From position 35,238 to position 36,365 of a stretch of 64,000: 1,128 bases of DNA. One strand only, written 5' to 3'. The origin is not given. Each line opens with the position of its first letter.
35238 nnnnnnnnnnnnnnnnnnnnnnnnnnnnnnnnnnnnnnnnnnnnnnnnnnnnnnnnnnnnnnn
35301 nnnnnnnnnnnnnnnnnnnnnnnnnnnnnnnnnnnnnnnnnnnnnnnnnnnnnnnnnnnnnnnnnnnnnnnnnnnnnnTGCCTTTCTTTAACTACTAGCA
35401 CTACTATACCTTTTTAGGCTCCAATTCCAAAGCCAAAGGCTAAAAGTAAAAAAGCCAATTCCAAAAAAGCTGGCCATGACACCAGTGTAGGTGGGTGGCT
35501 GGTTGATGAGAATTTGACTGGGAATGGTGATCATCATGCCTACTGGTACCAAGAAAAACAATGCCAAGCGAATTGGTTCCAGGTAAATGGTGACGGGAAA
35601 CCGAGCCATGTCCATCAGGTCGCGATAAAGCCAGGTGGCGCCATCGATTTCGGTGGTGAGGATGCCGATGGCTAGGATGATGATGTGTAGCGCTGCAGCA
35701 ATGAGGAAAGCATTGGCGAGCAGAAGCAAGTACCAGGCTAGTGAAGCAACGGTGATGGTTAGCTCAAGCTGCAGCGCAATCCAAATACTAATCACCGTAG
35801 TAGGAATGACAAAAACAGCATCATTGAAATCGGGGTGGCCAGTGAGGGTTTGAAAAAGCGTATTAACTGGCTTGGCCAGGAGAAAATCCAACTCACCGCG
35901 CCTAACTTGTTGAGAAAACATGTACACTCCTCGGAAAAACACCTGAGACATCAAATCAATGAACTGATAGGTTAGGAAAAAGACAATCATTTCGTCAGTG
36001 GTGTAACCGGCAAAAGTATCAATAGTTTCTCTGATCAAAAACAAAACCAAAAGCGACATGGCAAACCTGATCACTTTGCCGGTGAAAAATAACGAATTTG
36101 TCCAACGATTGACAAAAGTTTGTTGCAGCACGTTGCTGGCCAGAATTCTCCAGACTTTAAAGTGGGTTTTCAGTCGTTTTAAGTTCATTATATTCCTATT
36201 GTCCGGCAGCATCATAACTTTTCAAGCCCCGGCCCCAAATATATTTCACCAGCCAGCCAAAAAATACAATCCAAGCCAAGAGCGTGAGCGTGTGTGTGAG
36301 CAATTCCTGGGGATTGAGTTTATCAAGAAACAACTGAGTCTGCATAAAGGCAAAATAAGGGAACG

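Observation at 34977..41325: Operon of six paralogous ABC-2-type permeases around a single ATPase, ending in a small soluble protein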

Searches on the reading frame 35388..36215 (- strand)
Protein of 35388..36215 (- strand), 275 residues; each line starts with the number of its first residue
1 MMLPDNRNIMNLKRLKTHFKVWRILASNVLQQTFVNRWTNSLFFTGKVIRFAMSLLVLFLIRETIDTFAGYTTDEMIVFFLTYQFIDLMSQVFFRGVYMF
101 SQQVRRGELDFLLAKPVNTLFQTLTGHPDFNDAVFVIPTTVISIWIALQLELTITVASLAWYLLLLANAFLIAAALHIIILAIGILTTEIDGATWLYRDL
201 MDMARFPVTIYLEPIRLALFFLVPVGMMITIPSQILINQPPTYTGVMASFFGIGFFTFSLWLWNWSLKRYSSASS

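Call 3: search_protein_families(library=pfam, proteins=[window:35388-36215:-], max_evalue=0.01)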
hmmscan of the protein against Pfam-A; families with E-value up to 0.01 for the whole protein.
window:35388-36215:- (275 aa): 1 family
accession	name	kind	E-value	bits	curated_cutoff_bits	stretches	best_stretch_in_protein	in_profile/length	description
PF06182.17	ABC2_membrane_6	-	6.6e-36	124.7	22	1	50-274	3-229/229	ABC-2 family transporter protein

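Call 4: search_protein_families(library=ncbifam, proteins=[window:35388-36215:-], max_evalue=0.01)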
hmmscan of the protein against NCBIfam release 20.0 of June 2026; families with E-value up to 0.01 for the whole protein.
window:35388-36215:- (275 aa): 0 families

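Call 42: find_homologous_proteins(query=A3, max_evalue=0.00001)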
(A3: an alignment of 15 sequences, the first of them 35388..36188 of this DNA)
Query A3 (15 sequences) (266 aa, profile of the alignment): 393 proteins with E <= 0.00001 among 8000 candidates; the best 120 are listed.
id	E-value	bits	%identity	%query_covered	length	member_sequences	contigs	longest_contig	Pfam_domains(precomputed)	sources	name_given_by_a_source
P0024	2.6e-94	334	66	99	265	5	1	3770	PF06182.18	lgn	-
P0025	7.7e-93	329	100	100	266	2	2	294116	PF06182.18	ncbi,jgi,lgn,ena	-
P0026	6.7e-91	323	85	99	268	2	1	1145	PF06182.18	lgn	-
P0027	3.5e-86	307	55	99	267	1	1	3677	PF06182.18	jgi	jgi:ABC-2 type transport system permease protein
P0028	5.1e-86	307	67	99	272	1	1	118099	PF06182.18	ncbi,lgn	-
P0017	1.3e-85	305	22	79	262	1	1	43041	PF06182.18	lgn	-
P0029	1.4e-85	305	56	99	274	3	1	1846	PF06182.18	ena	-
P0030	2.1e-85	305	63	98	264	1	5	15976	PF06182.18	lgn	-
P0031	2.6e-85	304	57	98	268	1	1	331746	PF06182.18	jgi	jgi:ABC-2 type transport system permease protein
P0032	2.7e-85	304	57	99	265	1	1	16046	PF06182.18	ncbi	-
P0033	2.8e-85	304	66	99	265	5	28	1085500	PF06182.18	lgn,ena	-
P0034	6.9e-85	303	58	98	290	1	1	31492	PF06182.18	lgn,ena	-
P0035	7.2e-85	303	63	98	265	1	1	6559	PF06182.18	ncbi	-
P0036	1.5e-84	302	58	99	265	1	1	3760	PF06182.18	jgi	jgi:ABC-2 type transport system permease protein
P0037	2.0e-84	302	57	99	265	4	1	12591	PF06182.18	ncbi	ncbi:MAG: ABC-2 family transporter protein [Microgenomates group bacterium]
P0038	7.2e-84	300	58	99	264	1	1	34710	PF06182.18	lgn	-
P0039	7.3e-84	300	23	64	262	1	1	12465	PF06182.18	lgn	-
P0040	1.2e-83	299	57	100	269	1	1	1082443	PF06182.18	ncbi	-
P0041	1.3e-83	299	54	100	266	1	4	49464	PF06182.18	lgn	-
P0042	1.4e-83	299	63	99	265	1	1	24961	PF06182.18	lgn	-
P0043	2.4e-83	298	55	97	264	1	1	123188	PF06182.18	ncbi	-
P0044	5.8e-83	297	57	99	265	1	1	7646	PF06182.18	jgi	jgi:ABC-2 type transport system permease protein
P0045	5.9e-83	297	61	99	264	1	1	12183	PF06182.18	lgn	-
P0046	7.8e-83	296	57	99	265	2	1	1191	PF06182.18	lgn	-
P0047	7.9e-83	296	59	100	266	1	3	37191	PF06182.18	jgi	jgi:ABC-2 type transport system permease protein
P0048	8.9e-83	296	58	98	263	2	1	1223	PF06182.18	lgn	-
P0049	1.1e-82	296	61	99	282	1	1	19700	PF06182.18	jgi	jgi:ABC-2 type transport system permease protein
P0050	1.1e-82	296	52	100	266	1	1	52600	PF06182.18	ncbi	-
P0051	1.5e-82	295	63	99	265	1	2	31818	PF06182.18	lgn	-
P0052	2.0e-82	295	57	98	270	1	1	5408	PF06182.18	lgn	-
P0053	2.9e-82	294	56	98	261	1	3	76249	PF06182.18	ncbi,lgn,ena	-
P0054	3.5e-82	294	62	99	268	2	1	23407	PF06182.18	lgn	-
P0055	4.7e-82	294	63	99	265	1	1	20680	PF06182.18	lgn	-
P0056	5.6e-82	294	61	99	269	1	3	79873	PF06182.18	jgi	jgi:ABC-2 type transport system permease protein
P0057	6.2e-82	293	21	84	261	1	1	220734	PF06182.18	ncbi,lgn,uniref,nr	ncbi:ABC transporter permease [Mesobacillus harenae]|uniref:ABC transporter permease n=1 Tax=Mesobac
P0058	7.1e-82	293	51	99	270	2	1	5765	PF06182.18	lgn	-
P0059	8.2e-82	293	61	99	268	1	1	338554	PF06182.18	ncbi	-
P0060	9.6e-82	293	60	99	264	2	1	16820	PF06182.18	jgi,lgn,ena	-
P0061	1.0e-81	293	56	98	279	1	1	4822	PF06182.18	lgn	-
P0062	1.2e-81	293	55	99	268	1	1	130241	PF06182.18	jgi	jgi:ABC-2 type transport system permease protein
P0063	1.2e-81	293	54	99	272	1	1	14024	PF06182.18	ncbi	-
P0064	1.3e-81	292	57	99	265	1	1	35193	PF06182.18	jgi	jgi:ABC-2 type transport system permease protein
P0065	1.4e-81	292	52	99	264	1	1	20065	PF06182.18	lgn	-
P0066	1.5e-81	292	59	99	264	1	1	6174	PF06182.18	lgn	-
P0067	2.0e-81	292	56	99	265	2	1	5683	PF06182.18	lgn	-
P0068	2.1e-81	292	63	100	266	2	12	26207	PF06182.18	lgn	-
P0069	2.3e-81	292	58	99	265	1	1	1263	PF06182.18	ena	-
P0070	2.8e-81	291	54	100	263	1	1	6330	PF06182.18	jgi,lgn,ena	-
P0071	2.8e-81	291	58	99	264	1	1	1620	PF06182.18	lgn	-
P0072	2.8e-81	291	61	100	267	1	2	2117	PF06182.18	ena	-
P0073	2.8e-81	291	62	99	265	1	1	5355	PF06182.18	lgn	-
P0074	2.9e-81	291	56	99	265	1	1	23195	PF06182.18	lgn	-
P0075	3.0e-81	291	55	99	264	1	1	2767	PF06182.18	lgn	-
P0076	3.4e-81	291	53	99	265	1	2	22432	PF06182.18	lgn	-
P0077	3.9e-81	291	53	99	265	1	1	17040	PF06182.18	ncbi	-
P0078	4.8e-81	291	56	98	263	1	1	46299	PF06182.18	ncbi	-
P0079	5.2e-81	290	61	99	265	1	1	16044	PF06182.18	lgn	-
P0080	5.6e-81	290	56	99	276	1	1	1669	PF06182.18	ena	-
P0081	7.6e-81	290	54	99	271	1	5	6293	PF06182.18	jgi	jgi:ABC-2 type transport system permease protein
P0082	8.0e-81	290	62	98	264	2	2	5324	PF06182.18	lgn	-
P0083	8.6e-81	290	57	98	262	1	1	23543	PF06182.18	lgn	-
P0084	1.4e-80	289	56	99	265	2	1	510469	PF06182.18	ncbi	ncbi:MAG: ABC-2 family transporter protein [Patescibacteria group bacterium]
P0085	1.6e-80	289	58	99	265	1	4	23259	PF06182.18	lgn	-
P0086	1.6e-80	289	54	98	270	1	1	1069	PF06182.18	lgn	-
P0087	1.6e-80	289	57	99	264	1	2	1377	PF06182.18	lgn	-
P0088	1.8e-80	289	55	100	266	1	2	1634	PF06182.18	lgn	-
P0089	2.9e-80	288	59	98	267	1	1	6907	PF06182.18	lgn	-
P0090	3.2e-80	288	55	98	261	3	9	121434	PF06182.18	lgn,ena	-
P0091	3.3e-80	288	55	100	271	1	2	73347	PF06182.18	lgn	-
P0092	3.4e-80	288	56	99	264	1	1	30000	PF06182.18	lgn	-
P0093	3.5e-80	288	55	98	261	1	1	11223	PF06182.18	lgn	-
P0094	3.8e-80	288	58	98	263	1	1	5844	PF06182.18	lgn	-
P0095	4.0e-80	287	58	99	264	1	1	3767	PF06182.18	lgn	-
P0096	4.5e-80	287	56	99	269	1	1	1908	PF06182.18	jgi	-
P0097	4.7e-80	287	57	99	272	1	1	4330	PF06182.18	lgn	-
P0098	4.9e-80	287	59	99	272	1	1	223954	PF06182.18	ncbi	-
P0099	5.0e-80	287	56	98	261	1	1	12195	PF06182.18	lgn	-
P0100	6.3e-80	287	56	99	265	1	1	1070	PF06182.18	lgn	-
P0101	7.0e-80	287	54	99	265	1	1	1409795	PF06182.18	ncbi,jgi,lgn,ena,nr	ncbi:MAG TPA: ABC-2 family transporter protein [Vitreimonas sp.]|nr:ABC-2 family transporter protein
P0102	8.7e-80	286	51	100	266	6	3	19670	PF06182.18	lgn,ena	-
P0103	9.3e-80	286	57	98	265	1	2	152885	PF06182.18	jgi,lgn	-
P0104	1.2e-79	286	58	100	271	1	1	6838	PF06182.18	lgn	-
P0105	1.3e-79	286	53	98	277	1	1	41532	PF06182.18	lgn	-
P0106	1.3e-79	286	56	99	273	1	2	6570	PF06182.18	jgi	jgi:ABC-2 type transport system permease protein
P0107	1.3e-79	286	57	100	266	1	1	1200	PF06182.18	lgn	-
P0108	1.6e-79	286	58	99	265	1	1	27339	PF06182.18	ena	-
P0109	1.6e-79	285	56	98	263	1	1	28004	PF06182.18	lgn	-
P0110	1.9e-79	285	54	100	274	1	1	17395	PF06182.18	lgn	-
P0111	2.0e-79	285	57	98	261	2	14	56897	PF06182.18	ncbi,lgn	-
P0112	2.4e-79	285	52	99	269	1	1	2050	PF06182.18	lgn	-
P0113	2.4e-79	285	56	99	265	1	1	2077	PF06182.18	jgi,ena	-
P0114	2.5e-79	285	60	99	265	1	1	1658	PF06182.18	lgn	-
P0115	2.9e-79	285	57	100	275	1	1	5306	PF06182.18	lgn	-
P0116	3.8e-79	284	57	100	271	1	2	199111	PF06182.18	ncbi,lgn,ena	-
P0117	4.0e-79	284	57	99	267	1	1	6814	PF06182.18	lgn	-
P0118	5.3e-79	284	52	98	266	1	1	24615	PF06182.18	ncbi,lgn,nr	ncbi:MAG: ABC transporter permease [bacterium]|nr:ABC transporter permease [bacterium]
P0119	5.6e-79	284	49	98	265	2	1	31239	PF06182.18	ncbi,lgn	-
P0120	7.4e-79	283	59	99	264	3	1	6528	PF06182.18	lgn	-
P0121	7.8e-79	283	51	100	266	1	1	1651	PF06182.18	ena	-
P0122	1.0e-78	283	56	98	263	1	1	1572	PF06182.18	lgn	-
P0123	1.1e-78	283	56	99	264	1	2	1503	PF06182.18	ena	-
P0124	1.8e-78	282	56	99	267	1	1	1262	PF06182.18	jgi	jgi:ABC-2 type transport system permease protein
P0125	1.8e-78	282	56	100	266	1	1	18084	PF06182.18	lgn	-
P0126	2.2e-78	282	58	98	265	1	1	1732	PF06182.18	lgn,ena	-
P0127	2.3e-78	282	54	100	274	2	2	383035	PF06182.18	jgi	jgi:ABC-2 type transport system permease protein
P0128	3.2e-78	281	49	100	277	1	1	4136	PF06182.18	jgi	jgi:ABC-2 type transport system permease protein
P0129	3.4e-78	281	59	99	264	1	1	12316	PF06182.18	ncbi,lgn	-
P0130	3.6e-78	281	52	98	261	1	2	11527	PF06182.18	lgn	-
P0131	4.2e-78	281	56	100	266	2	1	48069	PF06182.18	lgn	-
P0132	4.4e-78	281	55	99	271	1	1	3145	PF06182.18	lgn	-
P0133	7.0e-78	280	56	99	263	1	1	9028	PF06182.18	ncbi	-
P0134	7.5e-78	280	56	99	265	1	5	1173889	PF06182.18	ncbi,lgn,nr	ncbi:MAG: ABC transporter permease [Patescibacteria group bacterium]|nr:MAG: ABC transporter permeas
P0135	9.3e-78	280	55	99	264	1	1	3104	PF06182.18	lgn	-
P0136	1.1e-77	280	56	100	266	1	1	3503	PF06182.18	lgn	-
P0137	1.2e-77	279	55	99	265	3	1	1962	PF06182.18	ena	-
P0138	1.3e-77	279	53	98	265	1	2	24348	PF06182.18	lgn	-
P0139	1.9e-77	279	53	100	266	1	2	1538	PF06182.18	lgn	-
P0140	1.9e-77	279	22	78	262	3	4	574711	PF06182.18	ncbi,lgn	-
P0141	2.3e-77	278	63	99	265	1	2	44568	PF06182.18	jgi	jgi:ABC-2 type transport system permease protein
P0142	2.4e-77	278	47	99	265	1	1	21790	PF06182.18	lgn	-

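Call 56: find_encoding_contigs(protein=P0140, flank=8000, max_places=1)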
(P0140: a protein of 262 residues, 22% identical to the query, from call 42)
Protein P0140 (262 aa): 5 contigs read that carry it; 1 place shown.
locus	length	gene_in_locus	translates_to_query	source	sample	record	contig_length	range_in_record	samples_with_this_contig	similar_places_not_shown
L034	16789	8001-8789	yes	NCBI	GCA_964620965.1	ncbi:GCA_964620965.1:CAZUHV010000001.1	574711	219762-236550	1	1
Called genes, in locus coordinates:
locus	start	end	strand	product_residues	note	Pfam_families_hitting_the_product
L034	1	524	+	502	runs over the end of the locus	PF13196:DUF4012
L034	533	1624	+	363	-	PF03462:PCRF, PF00472:RF-1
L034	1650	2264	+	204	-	-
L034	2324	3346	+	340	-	PF00005:ABC_tran, PF03215:Rad17 (weak), PF00004:AAA (faint)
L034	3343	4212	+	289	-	PF18075:FtsX_ECD, PF02687:FtsX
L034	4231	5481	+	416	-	PF13529:Peptidase_C39_2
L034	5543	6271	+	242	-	PF00932:LTD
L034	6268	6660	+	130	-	PF04892:VanZ-LLP1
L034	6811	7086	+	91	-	PF00216:Bac_DNA_binding, PF18291:HU-HIG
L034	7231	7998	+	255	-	PF06182:ABC2_membrane_6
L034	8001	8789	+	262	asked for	PF06182:ABC2_membrane_6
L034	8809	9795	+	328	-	PF00005:ABC_tran, PF13304:AAA_21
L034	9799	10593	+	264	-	PF06182:ABC2_membrane_6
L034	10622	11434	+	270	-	PF06182:ABC2_membrane_6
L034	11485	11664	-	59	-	-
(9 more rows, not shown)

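Call 57: find_encoding_contigs(protein=P0101, flank=8000, max_places=1)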
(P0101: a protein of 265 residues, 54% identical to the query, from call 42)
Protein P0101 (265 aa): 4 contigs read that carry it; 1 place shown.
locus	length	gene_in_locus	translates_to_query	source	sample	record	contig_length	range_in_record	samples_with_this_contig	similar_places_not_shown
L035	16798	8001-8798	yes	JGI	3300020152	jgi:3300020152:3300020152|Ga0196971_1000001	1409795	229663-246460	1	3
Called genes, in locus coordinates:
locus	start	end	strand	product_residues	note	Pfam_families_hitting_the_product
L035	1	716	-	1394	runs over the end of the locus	-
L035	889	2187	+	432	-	PF00932:LTD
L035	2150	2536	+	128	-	PF04892:VanZ-LLP1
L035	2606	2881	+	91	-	PF00216:Bac_DNA_binding, PF18291:HU-HIG (weak)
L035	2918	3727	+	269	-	PF06182:ABC2_membrane_6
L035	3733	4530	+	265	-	PF06182:ABC2_membrane_6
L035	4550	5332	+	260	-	PF06182:ABC2_membrane_6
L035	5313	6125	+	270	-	PF06182:ABC2_membrane_6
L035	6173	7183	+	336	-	PF13175:AAA_15 (faint), PF00005:ABC_tran, PF13304:AAA_21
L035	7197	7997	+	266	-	PF06182:ABC2_membrane_6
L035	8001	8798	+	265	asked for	PF06182:ABC2_membrane_6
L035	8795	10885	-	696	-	-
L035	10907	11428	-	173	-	PF00380:Ribosomal_S9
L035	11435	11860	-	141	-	PF00572:Ribosomal_L13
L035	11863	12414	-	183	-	PF01196:Ribosomal_L17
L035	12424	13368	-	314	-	PF01193:RNA_pol_L, PF13656:RNA_pol_L_2 (faint), PF01000:RNA_pol_A_bac, PF03118:RNA_pol_A_CTD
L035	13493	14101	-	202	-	PF00163:Ribosomal_S4, PF01479:S4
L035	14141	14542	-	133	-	PF00411:Ribosomal_S11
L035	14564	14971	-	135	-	PF00416:Ribosomal_S13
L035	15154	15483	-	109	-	PF01176:eIF-1a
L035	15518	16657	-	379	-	-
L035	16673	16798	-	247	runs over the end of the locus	PF00557:Peptidase_M24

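Call 64: search_protein_families(library=pfam, proteins=[L035:8795-10885:-], max_evalue=0.01)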
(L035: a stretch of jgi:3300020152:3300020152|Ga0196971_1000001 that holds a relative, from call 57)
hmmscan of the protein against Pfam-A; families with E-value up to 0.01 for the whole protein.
L035:8795-10885:- (696 aa): 0 families

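Call 69: find_related_loci(query=A5, collection=metagenome_contigs, flank=10000)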
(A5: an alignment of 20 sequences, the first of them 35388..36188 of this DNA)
Query A5 (266 aa) in metagenome_contigs; peptide patterns used: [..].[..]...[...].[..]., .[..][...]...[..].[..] (x = any residue, [..] = any of these).
326 stretches matched a pattern; 165 encode a relative of the query (tblastn E <= 1e-3); the best 80 are kept; 80 distinct loci.
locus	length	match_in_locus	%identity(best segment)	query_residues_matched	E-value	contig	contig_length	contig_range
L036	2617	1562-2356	60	2-266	7e-112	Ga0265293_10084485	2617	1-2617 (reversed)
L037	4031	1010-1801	60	3-266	8e-108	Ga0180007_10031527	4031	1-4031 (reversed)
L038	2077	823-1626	56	2-266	1e-109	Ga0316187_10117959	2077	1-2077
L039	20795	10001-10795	57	2-266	4e-102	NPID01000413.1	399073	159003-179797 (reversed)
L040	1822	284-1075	56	3-266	1e-104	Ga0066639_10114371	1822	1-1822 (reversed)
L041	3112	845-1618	53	1-261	1e-100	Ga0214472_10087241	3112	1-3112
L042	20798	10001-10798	53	1-266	2e-98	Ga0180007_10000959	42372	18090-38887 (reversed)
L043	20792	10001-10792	54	3-266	1e-96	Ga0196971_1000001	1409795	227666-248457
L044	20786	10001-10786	57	5-266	6e-96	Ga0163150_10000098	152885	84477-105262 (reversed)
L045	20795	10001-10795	57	2-266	4e-95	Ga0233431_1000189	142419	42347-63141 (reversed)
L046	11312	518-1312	57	2-266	4e-95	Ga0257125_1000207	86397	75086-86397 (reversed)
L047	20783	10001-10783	56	6-266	6e-94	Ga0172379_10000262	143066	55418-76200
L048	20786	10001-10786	55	5-266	4e-93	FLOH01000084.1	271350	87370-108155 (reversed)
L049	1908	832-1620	56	4-266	6e-97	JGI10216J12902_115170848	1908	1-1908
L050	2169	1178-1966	52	4-266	2e-96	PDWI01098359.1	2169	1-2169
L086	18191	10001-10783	37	5-266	2e-55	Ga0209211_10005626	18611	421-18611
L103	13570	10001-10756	36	6-258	4e-51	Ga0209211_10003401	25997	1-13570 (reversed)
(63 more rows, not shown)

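Call 73: search_protein_families(library=pfam, proteins=[L086:2879-3661:+, L086:3662-4453:+, L086:4506-5294:-, L086:5291-6085:-, L086:6110-6904:-, L086:6901-7707:-, L086:7805-8800:+, L086:8811-9170:+, L086:9192-10007:+, L086:10004-10786:+], max_evalue=0.001)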
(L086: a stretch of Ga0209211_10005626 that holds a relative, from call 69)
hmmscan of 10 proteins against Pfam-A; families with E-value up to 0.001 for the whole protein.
L086:2879-3661:+ (260 aa): 1 family
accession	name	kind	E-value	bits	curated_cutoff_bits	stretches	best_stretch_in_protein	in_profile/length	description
PF06182.17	ABC2_membrane_6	-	1.1e-16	61.8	22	1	34-259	8-229/229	ABC-2 family transporter protein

L086:3662-4453:+ (263 aa): 1 family
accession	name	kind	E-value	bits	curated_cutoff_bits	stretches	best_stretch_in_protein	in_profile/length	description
PF06182.17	ABC2_membrane_6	-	1.3e-51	176.1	22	1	38-261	2-228/229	ABC-2 family transporter protein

L086:4506-5294:- (262 aa): 1 family
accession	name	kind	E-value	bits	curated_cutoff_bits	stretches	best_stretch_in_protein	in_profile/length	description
PF06182.17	ABC2_membrane_6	-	3.7e-39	135.3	22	1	34-261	1-229/229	ABC-2 family transporter protein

L086:5291-6085:- (264 aa): 1 family
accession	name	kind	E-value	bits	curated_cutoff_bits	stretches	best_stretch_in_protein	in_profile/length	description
PF06182.17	ABC2_membrane_6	-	2.8e-16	60.5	22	1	45-261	18-227/229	ABC-2 family transporter protein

L086:6110-6904:- (264 aa): 1 family
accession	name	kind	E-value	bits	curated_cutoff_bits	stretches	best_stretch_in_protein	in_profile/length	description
PF06182.17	ABC2_membrane_6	-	3e-39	135.6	22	1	39-263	3-229/229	ABC-2 family transporter protein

L086:6901-7707:- (268 aa): 1 family
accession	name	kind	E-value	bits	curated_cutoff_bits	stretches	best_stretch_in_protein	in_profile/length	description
PF06182.17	ABC2_membrane_6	-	1.8e-15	57.8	22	1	32-263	1-225/229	ABC-2 family transporter protein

L086:7805-8800:+ (331 aa): 3 families
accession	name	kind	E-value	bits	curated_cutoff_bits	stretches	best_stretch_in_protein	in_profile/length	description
PF00005.33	ABC_tran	-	1.7e-28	100.4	25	1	41-184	2-136/137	ABC transporter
PF13304.12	AAA_21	-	1.7e-14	55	27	1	140-215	221-298/304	AAA domain, putative AbiEii toxin, Type IV TA system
PF13175.12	AAA_15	-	0.0002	21.5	32.1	0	42-74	16-47/374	AAA ATPase domain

L086:8811-9170:+ (119 aa): 2 families
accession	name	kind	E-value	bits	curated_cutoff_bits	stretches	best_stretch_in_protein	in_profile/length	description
PF05635.17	23S_rRNA_IVP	-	4.1e-29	101.4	33.8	1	12-109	8-105/106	23S rRNA-intervening sequence protein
PF22296.2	bAvd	-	1.8e-08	35.3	40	1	11-108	5-100/107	bAvd-like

L086:9192-10007:+ (271 aa): 1 family
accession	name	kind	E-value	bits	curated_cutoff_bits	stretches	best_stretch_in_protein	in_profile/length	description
PF06182.17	ABC2_membrane_6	-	2.3e-23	83.7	22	1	38-270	2-229/229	ABC-2 family transporter protein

L086:10004-10786:+ (260 aa): 1 family
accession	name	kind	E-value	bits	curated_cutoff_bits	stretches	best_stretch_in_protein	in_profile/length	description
PF06182.17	ABC2_membrane_6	-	1.5e-33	117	22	1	40-259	7-229/229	ABC-2 family transporter protein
